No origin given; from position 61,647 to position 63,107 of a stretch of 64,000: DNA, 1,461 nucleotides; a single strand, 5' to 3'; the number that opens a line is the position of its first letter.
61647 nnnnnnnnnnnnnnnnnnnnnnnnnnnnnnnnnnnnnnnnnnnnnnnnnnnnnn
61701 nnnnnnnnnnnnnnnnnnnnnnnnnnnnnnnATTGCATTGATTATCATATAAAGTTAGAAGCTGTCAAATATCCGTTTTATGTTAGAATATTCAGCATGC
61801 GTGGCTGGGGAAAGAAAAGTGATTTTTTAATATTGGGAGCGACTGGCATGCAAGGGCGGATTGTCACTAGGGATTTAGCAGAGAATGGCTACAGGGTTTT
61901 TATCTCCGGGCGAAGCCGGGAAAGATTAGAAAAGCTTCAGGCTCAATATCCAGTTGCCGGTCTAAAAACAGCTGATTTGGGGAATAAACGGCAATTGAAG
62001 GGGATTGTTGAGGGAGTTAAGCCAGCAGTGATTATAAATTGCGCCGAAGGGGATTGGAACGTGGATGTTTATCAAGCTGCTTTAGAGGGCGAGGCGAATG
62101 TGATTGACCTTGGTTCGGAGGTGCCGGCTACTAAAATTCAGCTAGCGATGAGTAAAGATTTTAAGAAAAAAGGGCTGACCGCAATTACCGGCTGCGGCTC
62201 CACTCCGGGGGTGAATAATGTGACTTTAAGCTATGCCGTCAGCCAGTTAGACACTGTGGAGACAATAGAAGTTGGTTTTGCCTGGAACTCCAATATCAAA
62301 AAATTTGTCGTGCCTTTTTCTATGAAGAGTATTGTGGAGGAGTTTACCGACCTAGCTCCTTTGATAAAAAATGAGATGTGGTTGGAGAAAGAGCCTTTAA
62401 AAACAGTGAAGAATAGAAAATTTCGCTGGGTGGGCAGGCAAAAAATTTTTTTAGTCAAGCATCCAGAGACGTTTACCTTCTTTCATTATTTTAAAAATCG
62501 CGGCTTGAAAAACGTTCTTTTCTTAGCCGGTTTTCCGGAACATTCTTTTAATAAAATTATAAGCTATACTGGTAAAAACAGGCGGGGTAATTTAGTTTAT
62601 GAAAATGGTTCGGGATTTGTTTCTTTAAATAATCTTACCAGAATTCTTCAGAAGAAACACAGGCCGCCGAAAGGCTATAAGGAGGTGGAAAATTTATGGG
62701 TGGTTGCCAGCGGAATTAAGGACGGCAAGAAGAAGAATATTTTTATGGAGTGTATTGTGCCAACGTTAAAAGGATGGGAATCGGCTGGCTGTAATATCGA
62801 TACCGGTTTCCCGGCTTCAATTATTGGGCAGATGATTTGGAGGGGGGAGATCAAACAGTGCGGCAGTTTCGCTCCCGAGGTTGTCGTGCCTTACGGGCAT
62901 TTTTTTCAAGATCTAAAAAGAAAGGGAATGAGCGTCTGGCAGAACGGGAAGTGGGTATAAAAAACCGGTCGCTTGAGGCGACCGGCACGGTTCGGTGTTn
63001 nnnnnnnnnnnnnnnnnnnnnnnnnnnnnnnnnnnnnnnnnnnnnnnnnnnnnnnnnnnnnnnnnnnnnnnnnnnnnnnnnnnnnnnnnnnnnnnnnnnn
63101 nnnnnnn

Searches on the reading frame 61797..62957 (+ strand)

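Call 92: search_protein_families(library=pfam, proteins=[window:61797-62957:+], max_evalue=0.001)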
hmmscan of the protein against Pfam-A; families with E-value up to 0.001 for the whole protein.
window:61797-62957:+ (387 aa): 6 families
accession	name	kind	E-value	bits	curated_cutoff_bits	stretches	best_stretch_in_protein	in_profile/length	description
PF03435.24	Sacchrp_dh_NADP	-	9.9e-11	42.5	25.1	1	11-130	2-129/129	Saccharopine dehydrogenase NADP binding domain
PF16653.10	Sacchrp_dh_C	-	2e-09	38.4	31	1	135-377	2-264/265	Saccharopine dehydrogenase C-terminal domain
PF01370.27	Epimerase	-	1.6e-07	31.4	20.9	1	11-102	2-92/240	NAD dependent epimerase/dehydratase family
PF05368.20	NmrA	-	2.4e-06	27.8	27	1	7-83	2-78/298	NmrA-like family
PF13460.12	NAD_binding_10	-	1.7e-05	25.2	27.2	1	14-87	1-73/184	NAD(P)H-binding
PF16363.11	GDP_Man_Dehyd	-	0.00033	20.7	27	1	11-83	1-83/332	GDP-mannose 4,6 dehydratase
